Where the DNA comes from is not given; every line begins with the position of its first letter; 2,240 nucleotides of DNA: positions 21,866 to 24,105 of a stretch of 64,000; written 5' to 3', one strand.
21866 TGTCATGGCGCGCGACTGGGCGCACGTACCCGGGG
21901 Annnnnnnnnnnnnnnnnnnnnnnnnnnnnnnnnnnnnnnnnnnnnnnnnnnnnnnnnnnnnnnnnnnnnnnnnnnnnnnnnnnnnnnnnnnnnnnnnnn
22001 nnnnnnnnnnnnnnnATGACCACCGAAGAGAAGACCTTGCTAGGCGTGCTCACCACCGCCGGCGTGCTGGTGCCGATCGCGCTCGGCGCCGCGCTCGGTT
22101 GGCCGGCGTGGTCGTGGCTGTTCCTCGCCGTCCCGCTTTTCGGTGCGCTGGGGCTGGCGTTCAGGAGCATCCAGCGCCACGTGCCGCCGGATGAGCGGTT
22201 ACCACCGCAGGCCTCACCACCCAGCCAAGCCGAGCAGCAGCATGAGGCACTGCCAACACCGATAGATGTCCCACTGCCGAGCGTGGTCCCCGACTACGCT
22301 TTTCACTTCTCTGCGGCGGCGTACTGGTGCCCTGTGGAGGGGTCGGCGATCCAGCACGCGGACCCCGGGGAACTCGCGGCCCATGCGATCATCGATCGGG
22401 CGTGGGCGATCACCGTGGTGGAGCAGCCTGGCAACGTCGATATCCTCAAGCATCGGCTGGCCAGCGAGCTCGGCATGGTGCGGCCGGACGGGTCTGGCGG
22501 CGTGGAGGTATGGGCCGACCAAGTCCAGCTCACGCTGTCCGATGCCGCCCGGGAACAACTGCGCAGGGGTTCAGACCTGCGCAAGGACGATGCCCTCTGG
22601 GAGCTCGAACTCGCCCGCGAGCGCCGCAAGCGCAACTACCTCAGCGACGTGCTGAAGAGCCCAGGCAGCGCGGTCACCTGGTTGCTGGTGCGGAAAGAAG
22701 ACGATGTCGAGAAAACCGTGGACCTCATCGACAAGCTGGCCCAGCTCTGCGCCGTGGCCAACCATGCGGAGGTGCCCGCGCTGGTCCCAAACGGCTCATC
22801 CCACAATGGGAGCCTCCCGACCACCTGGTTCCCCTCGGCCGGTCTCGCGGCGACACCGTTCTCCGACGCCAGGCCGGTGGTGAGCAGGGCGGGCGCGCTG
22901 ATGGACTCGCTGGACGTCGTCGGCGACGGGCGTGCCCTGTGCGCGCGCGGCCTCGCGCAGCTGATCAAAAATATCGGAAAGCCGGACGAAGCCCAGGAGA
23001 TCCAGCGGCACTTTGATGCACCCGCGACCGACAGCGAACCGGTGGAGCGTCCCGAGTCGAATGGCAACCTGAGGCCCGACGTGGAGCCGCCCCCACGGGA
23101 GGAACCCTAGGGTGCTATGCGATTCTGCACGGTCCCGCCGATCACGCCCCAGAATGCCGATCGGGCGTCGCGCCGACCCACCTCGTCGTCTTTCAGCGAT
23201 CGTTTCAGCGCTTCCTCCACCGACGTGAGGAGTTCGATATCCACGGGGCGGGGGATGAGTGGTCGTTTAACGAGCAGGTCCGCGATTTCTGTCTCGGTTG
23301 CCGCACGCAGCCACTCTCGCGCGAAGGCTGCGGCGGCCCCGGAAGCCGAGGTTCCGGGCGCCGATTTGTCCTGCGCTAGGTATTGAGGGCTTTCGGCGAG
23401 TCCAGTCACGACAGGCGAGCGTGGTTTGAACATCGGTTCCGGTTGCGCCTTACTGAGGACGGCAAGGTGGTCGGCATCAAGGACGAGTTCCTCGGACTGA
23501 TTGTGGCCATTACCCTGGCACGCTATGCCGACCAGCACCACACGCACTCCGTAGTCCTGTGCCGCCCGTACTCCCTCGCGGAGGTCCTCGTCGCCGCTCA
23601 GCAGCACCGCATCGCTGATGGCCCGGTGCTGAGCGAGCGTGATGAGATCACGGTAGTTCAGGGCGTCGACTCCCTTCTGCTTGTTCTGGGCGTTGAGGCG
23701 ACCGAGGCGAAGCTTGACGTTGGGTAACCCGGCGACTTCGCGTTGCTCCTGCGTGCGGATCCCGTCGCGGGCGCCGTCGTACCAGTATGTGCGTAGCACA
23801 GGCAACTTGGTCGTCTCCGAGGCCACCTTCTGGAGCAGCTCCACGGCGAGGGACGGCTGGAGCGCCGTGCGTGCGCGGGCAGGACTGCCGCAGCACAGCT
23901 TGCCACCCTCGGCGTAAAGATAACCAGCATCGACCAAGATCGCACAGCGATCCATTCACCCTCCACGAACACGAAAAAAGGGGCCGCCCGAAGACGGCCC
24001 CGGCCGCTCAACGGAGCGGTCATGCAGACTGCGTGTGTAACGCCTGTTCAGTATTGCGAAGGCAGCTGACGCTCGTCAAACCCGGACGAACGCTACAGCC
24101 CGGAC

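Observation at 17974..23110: Four-gene coupled operon XRE/TPR - TIR - degenerate P-loop protein - 2-TM protein: candidate novel defence or conflict system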

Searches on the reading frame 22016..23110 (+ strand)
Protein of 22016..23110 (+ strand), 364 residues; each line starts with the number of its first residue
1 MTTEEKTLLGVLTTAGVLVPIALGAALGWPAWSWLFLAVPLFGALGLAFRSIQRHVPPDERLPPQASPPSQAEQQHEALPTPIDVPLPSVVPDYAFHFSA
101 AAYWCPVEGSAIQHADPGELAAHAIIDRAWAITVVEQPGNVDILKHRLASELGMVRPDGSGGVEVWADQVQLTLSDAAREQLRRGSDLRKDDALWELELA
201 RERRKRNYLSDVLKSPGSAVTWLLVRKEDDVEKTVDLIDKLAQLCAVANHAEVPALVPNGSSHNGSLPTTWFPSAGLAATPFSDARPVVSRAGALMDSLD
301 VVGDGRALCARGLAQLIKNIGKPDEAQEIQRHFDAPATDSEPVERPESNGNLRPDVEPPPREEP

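Call 8: search_protein_families(library=pfam, proteins=[window:22016-23110:+], max_evalue=1)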
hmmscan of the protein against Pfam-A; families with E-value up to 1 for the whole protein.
window:22016-23110:+ (364 aa): 0 families

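Call 9: search_protein_families(library=padloc, proteins=[window:22016-23110:+], max_evalue=1)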
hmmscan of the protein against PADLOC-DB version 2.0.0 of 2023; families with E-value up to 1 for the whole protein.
window:22016-23110:+ (364 aa): 0 families

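Call 10: search_protein_families(library=ncbifam, proteins=[window:22016-23110:+], max_evalue=1)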
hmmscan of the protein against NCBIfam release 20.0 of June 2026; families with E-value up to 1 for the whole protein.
window:22016-23110:+ (364 aa): 0 families

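Call 30: find_homologous_proteins(query=window:22016-23110:+)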
Query window:22016-23110:+ (364 aa): 54 proteins with E <= 0.001 among 8000 candidates.
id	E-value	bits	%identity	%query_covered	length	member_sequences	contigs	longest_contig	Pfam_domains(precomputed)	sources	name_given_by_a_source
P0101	2.2e-166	571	99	72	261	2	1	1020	-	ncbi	ncbi:MAG: hypothetical protein ACRDQZ_14345, partial [Mycobacteriales bacterium]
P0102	2.9e-147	509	68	100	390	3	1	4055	-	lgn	-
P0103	1.0e-137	477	66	99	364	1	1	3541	-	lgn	-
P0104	5.5e-135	468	65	97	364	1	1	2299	-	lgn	-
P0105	3.2e-133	462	66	99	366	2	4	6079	-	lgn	-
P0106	2.6e-129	449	63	100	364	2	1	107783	-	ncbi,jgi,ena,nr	ncbi:MAG: hypothetical protein JO115_11945 [Pseudonocardiales bacterium]|nr:hypothetical protein [Ps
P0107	7.0e-118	412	57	100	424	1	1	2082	-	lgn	-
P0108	3.4e-113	396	58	99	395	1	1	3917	-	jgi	jgi:hypothetical protein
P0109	8.3e-113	395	56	100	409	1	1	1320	-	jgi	jgi:hypothetical protein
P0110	9.6e-112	392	55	100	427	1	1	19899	-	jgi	jgi:hypothetical protein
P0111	1.4e-107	378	54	100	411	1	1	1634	-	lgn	-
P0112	1.9e-107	378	57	100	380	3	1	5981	-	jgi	jgi:hypothetical protein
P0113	4.0e-107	377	56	100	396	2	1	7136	-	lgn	-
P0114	2.1e-106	374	54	100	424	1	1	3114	-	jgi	jgi:hypothetical protein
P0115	1.7e-105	371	53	100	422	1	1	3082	-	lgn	-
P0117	2.3e-104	367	54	99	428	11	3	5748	-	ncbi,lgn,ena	-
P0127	3.1e-97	344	52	100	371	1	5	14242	-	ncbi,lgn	ncbi:MAG: hypothetical protein ACRDYX_15305 [Egibacteraceae bacterium]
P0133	4.0e-92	327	52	100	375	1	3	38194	-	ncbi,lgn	ncbi:MAG: hypothetical protein ACRD0K_02230 [Egibacteraceae bacterium]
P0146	5.1e-41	159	37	90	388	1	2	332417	-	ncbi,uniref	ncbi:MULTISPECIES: hypothetical protein [unclassified Kitasatospora]|uniref:hypothetical protein n=1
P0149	2.2e-39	154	40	66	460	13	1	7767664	-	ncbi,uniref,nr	ncbi:hypothetical protein [Streptomyces sp. M54]|uniref:hypothetical protein n=1 Tax=Streptomyces sp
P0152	7.2e-35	139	39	68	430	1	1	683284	-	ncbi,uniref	ncbi:hypothetical protein [Streptomyces sp. NPDC088725]|uniref:hypothetical protein n=1 Tax=Streptom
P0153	9.5e-33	132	36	82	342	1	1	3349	-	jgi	jgi:hypothetical protein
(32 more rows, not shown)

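Call 36: search_solved_structures(query=A2, max_evalue=1)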
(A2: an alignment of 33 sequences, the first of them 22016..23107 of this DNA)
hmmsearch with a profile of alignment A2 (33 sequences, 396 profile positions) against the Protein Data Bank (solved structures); distinct sequences matched with E-value up to 1: 0.

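Call 40: predict_structure(alignment_id=A2)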
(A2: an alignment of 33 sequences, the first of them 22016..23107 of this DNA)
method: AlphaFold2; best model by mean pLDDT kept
length: 364 residues; sequences in the alignment: 33
mean_pLDDT: 75.4   pTM: 0.42
mean pLDDT of the five models: 75.4, 74.2, 74.1, 72.5, 70.8
residues with pLDDT >= 90: 105; 70-90: 163; 50-70: 24; < 50: 72
segments of 3 or more residues with pLDDT < 50: 56-58, 60-63, 65-75, 257-285, 338-357, 360-363
pLDDT, mean of each block of 10 residues (from residue 1): 69 74 72 76 81 57 43 57 96 94 91 83 96 94 95 93 94 95 91 94 91 85 83 82 83 57 38 34 56 78 80 84 86 64 36 42 44
secondary structure, 60 per line:
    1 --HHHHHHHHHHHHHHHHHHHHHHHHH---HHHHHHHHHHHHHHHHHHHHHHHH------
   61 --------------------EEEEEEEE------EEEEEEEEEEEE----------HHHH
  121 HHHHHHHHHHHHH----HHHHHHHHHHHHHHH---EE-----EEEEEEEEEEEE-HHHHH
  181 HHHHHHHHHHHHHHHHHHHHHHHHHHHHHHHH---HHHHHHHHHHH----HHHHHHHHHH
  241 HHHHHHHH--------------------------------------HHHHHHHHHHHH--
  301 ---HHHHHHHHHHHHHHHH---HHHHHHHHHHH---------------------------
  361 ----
elements in order: H3-27 H31-54 E81-88 E95-106 H117-133 H138-152 E163-174 H176-212 H216-226 H231-248 H287-298 H304-319 H323-333

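Call 43: fold_search(model_id=the predicted structure, library=pdb)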
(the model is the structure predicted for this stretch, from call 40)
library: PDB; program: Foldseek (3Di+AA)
matches with E <= 10: 177; with E <= 0.001: 1
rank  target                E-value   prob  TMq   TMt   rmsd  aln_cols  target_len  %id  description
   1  8rrh_B                7.2e-04  0.99  0.20  0.24  23.9       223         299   12  The human prohibitin complex (released 2024-12-18)
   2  3bk6_C                8.0e-03  0.99  0.22  0.40   6.5       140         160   14  Crystal structure of a core domain of stomatin from Pyrococcus horikoshii (released 2008-02-19)
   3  9oh9_A                1.1e-02  0.90  0.19  0.25  16.9       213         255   11  Human Stomatin Complex in Native Membrane Vesicles (released 2025-08-13)
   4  9paw_XC               1.5e-02  0.89  0.21  0.27  18.6       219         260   10  Cryo-EM structure of the engineered HflK/C variant stabilized in the closed conformation via disulfide bond crosslink (released 2026-03-04)
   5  9z7u_B                1.5e-02  0.82  0.19  0.24  15.4       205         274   15  Human Stomatin - C8 Symmetry (released 2026-02-25)
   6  9cz2_XA               1.7e-02  0.91  0.20  0.25  18.0       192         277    6  Cryo-EM structure of a nautilus-like HflK/C assembly in complex with FtsH AAA protease (released 2024-11-13)
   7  9paw_XA               1.7e-02  0.87  0.20  0.27  18.8       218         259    9  Cryo-EM structure of the engineered HflK/C variant stabilized in the closed conformation via disulfide bond crosslink (released 2026-03-04)
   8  9oh9_B                2.7e-02  0.85  0.20  0.27  15.2       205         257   10  Human Stomatin Complex in Native Membrane Vesicles (released 2025-08-13)
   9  7vhq_E                3.0e-02  0.84  0.20  0.26  18.6       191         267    6  Structural insights into the membrane microdomain organization by SPFH family proteins (released 2022-01-19)
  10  3bk6_B                3.6e-02  0.92  0.20  0.39   6.5       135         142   14  Crystal structure of a core domain of stomatin from Pyrococcus horikoshii (released 2008-02-19)
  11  7sgn_E                4.6e-02  0.77  0.15  0.36   6.8       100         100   17  Crystal structure of periplasmic domain of Helicobacter pylori FliL (residues 81 to 183) (crystal form A) (released 2022-03-23)
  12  9hmf_O                6.6e-02  0.77  0.15  0.41   6.4       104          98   12  Periplasmic scaffold of the Campylobacter jejuni flagellar motor (alpha carbon trace) (released 2024-12-25)
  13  9z7u_C                7.0e-02  0.66  0.18  0.23  12.5       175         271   13  Human Stomatin - C8 Symmetry (released 2026-02-25)
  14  8gn9                  7.4e-02  0.91  0.18  0.48   5.2       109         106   12  SPFH domain of Pyrococcus horikoshii stomatin (released 2022-12-07)
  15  7sgn_I                7.4e-02  0.69  0.15  0.35   6.8       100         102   18  Crystal structure of periplasmic domain of Helicobacter pylori FliL (residues 81 to 183) (crystal form A) (released 2022-03-23)
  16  3bk6_A                7.9e-02  0.92  0.26  0.46   6.7       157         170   15  Crystal structure of a core domain of stomatin from Pyrococcus horikoshii (released 2008-02-19)
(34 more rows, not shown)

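Call 84: search_protein_families(library=pfam, alignment_id=A2, max_evalue=5)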
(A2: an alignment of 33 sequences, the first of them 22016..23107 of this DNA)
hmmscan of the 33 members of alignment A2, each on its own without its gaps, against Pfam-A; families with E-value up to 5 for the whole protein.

A. member 1, window:22016-23107:+ (364 aa): 0 families

B. families by the number of members that match (of 33 scanned): 28 families (the first 25 are shown)
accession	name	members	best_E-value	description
PF07332.16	Phage_holin_3_6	14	0.035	Putative Actinobacterial Holin-X, holin superfamily III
PF22346.2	CARDS_D3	5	0.096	ADP-ribosylating toxin CARDS, C-terminal beta-trefoil domain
PF13829.11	DUF4191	4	0.1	Domain of unknown function (DUF4191)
PF07690.21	MFS_1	2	0.0033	Major Facilitator Superfamily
PF11808.13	PhoR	2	0.059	Phosphate regulon sensor protein PhoR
PF13567.11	DUF4131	2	0.14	Domain of unknown function (DUF4131)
PF07584.16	BatA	1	0.012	Aerotolerance regulator N-terminal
PF05887.16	Trypan_PARP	1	0.015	Procyclic acidic repetitive protein (PARP)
PF18566.7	Ldi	1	0.036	Linalool dehydratase/isomerase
PF14689.11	SPOB_a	1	0.053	Sensor_kinase_SpoOB-type, alpha-helical domain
PF15754.10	SPESP1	1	0.054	Sperm equatorial segment protein 1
PF14159.11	CAAD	1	0.069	CAAD domains of cyanobacterial aminoacyl-tRNA synthetase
PF01040.23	UbiA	1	0.073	UbiA prenyltransferase family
PF23044.1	SH3-C_UBE2O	1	0.085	UBE2O, ubiquitin binding SH3-C domain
PF04932.20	Wzy_C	1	0.11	O-Antigen ligase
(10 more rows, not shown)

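Call 85: search_protein_families(library=pfam, proteins=[P0102, P0110, P0117, P0127, P0133, P0146, P0149, P0152, P0153], max_evalue=5)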
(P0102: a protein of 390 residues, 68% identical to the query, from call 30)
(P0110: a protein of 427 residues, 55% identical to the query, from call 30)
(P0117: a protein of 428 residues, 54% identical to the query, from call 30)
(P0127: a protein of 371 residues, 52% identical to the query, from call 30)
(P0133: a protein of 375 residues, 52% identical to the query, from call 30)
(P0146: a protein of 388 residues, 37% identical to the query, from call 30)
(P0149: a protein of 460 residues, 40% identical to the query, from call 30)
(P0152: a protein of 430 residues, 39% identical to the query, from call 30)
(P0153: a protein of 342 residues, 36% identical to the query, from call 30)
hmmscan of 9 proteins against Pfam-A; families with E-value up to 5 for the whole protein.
P0102 (390 aa): 1 family
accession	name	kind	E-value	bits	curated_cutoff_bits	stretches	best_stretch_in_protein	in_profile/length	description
PF07332.16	Phage_holin_3_6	-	3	8.4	28.4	0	9-59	46-97/116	Putative Actinobacterial Holin-X, holin superfamily III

P0110 (427 aa): 2 families
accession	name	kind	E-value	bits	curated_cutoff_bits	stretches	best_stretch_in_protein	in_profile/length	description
PF07332.16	Phage_holin_3_6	-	1.3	9.5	28.4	1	9-61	46-99/116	Putative Actinobacterial Holin-X, holin superfamily III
PF11808.13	PhoR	-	1.5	9.7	27.1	1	11-64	6-60/86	Phosphate regulon sensor protein PhoR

P0117 (428 aa): 0 families

P0127 (371 aa): 1 family
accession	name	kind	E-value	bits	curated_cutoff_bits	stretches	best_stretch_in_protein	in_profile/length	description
PF01040.23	UbiA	-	0.073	12.8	34.2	1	5-59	184-240/250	UbiA prenyltransferase family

P0133 (375 aa): 1 family
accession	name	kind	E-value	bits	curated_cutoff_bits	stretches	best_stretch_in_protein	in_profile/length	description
PF13829.11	DUF4191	-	0.12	12.2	30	1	1-58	17-75/219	Domain of unknown function (DUF4191)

P0146 (388 aa): 2 families
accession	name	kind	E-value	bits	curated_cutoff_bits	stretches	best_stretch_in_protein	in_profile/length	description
PF04307.19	YdjM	-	0.14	12.1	29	1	34-89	9-58/176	YdjM inner membrane protein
PF07332.16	Phage_holin_3_6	-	0.99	9.9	28.4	1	3-60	46-104/116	Putative Actinobacterial Holin-X, holin superfamily III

P0149 (460 aa): 0 families

P0152 (430 aa): 0 families

P0153 (342 aa): 1 family
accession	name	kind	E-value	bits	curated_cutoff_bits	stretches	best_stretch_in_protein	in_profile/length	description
PF13796.11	Sensor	-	2.2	8.7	28.2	1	8-70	6-67/162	Putative sensor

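Call 93: search_protein_representatives(alignment_id=A2)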
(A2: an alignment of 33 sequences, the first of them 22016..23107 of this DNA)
Query: 33 sequences, 396 profile positions. Proteins with E-value up to 0.001 (for the whole library): 515; up to 1e-10: 444; up to 1e-30: 352. The best 150 are listed.
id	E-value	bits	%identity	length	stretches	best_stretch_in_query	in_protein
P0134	2.0e-150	517.9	-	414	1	1-392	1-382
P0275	1.6e-126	439.2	-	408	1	1-363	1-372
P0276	9.3e-121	420.2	-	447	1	4-366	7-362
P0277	3.6e-119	415.0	-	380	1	1-378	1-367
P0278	2.6e-116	405.6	-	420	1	1-392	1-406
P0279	3.0e-115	402.1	-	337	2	1-253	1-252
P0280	3.5e-115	401.9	-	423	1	1-392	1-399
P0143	2.7e-114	399.0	-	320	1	1-236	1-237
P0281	2.4e-113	395.8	-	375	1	1-368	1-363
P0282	2.6e-113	395.7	-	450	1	11-383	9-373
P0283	8.6e-113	394.0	-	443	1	1-389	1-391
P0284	5.4e-112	391.4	-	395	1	1-388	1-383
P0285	1.4e-110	386.7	-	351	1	1-360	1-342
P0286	1.0e-109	383.9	-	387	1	1-369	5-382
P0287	1.7e-109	383.2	-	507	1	1-390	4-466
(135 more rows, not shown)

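Call 98: find_encoding_contigs(protein=P0153, flank=5000, max_places=1)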
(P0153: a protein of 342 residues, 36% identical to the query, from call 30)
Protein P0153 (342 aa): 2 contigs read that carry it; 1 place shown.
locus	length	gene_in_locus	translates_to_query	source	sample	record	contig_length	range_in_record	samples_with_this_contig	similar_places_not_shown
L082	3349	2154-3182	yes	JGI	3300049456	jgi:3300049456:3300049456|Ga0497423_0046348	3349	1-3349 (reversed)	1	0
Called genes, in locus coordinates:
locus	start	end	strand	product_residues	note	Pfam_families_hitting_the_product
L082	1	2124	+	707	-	?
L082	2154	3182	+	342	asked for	-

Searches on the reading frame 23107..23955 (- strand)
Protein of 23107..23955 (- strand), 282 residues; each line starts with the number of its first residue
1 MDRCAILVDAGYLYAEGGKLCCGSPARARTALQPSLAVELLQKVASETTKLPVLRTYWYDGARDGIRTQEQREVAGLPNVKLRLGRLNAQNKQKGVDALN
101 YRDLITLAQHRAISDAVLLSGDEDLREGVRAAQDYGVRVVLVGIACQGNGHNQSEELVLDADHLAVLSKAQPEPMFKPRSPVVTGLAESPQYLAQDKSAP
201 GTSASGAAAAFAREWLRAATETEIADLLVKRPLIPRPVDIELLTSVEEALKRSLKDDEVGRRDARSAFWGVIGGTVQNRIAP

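Call 13: search_protein_families(library=pfam, proteins=[window:23107-23955:-], max_evalue=0.01)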
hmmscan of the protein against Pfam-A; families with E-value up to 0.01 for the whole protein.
window:23107-23955:- (282 aa): 1 family
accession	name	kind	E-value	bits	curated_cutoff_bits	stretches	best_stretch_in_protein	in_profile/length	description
PF01936.24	NYN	-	1.9e-07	32.1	24.2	1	4-164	2-141/145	NYN domain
